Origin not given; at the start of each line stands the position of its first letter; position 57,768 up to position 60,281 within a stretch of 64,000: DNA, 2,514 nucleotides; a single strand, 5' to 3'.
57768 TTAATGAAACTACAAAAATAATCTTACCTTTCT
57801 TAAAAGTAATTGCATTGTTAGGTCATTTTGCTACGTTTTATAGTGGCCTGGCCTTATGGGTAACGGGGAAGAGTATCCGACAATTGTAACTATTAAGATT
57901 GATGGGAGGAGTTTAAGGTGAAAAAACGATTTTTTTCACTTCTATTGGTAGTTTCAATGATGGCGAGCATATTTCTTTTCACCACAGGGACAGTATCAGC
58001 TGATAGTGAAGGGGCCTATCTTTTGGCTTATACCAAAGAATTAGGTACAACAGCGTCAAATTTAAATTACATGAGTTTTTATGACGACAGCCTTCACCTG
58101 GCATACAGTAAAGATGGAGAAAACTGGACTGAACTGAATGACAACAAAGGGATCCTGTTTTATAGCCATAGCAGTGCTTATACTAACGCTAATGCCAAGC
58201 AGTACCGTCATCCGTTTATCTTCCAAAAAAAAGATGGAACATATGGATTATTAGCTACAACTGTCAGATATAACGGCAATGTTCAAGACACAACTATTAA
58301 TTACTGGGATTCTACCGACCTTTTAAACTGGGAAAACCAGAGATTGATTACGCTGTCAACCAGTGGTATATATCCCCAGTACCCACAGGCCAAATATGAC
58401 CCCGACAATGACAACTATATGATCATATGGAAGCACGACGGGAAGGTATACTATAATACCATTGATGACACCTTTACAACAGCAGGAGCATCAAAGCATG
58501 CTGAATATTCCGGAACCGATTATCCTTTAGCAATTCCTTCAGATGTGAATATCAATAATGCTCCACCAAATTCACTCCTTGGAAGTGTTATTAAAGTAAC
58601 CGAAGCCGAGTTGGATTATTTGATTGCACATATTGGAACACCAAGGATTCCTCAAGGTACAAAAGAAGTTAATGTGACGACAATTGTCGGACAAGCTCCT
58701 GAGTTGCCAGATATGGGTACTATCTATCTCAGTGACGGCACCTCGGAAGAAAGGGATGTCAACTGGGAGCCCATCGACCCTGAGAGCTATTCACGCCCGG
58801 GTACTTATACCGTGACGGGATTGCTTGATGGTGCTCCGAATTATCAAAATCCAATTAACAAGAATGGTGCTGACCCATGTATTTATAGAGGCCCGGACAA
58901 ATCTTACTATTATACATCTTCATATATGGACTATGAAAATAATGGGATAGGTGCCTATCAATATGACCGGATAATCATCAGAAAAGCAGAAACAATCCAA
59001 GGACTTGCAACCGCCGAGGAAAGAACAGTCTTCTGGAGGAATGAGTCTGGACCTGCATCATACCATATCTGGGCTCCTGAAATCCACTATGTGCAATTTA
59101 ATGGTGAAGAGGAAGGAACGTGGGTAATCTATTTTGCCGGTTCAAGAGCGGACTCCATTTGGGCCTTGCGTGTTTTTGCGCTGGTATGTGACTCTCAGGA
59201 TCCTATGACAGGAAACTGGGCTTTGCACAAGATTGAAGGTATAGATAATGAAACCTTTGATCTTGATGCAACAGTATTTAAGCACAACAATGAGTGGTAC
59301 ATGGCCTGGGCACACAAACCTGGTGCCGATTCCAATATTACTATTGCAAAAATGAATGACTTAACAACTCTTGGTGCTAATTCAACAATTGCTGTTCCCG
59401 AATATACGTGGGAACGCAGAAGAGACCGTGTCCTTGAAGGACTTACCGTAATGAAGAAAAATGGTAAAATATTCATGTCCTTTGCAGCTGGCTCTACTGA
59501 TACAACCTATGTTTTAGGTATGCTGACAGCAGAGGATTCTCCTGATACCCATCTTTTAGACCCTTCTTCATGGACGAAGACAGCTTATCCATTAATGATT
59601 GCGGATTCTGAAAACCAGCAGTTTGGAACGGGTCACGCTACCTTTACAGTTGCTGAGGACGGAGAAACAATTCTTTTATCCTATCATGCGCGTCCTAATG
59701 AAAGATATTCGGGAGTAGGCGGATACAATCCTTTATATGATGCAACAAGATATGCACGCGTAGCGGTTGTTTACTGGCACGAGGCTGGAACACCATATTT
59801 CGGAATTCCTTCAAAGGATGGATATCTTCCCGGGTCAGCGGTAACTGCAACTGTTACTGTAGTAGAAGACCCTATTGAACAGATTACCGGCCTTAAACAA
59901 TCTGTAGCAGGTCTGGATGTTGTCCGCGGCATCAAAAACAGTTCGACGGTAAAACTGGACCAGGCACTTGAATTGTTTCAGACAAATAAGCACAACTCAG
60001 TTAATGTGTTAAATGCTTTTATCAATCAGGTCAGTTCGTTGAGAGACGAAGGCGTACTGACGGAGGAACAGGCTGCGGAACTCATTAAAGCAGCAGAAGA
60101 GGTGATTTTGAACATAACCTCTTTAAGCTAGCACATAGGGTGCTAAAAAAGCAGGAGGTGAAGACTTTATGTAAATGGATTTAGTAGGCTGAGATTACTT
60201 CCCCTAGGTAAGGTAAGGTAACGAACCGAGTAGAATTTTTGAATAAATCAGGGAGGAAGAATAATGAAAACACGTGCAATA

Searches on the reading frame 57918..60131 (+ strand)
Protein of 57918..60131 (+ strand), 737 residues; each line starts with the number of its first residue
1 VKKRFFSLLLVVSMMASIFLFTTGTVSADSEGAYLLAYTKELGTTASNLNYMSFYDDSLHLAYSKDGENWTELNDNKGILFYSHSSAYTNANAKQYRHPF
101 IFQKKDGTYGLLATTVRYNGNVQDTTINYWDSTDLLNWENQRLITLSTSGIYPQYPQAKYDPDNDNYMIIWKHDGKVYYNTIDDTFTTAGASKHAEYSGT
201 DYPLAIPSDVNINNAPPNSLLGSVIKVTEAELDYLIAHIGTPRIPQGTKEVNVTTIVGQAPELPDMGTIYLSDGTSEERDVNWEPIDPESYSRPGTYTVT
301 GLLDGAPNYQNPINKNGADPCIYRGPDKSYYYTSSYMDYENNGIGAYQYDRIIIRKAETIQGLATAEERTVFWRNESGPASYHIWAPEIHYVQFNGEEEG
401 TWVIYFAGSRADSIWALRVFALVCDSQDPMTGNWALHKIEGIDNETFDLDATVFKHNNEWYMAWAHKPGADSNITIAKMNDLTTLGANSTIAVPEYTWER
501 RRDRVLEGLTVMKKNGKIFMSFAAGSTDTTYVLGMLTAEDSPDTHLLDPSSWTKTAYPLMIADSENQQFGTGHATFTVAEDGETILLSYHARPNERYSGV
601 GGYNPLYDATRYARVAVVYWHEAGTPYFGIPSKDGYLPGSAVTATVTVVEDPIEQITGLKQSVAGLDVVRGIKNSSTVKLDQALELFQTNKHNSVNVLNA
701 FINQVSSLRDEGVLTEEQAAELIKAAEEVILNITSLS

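Call 74: search_protein_families(library=pfam, proteins=[window:57918-60131:+], max_evalue=0.0001)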
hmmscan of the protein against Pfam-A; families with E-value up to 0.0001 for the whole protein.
window:57918-60131:+ (737 aa): 2 families
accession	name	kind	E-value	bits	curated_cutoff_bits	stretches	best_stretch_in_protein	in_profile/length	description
PF04616.20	Glyco_hydro_43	-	1.5e-37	129.9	32.2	1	309-626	1-288/288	Glycosyl hydrolases family 43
PF07532.17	Big_4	-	8.8e-16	57.6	22.1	1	249-305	2-58/59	Bacterial Ig-like domain (group 4)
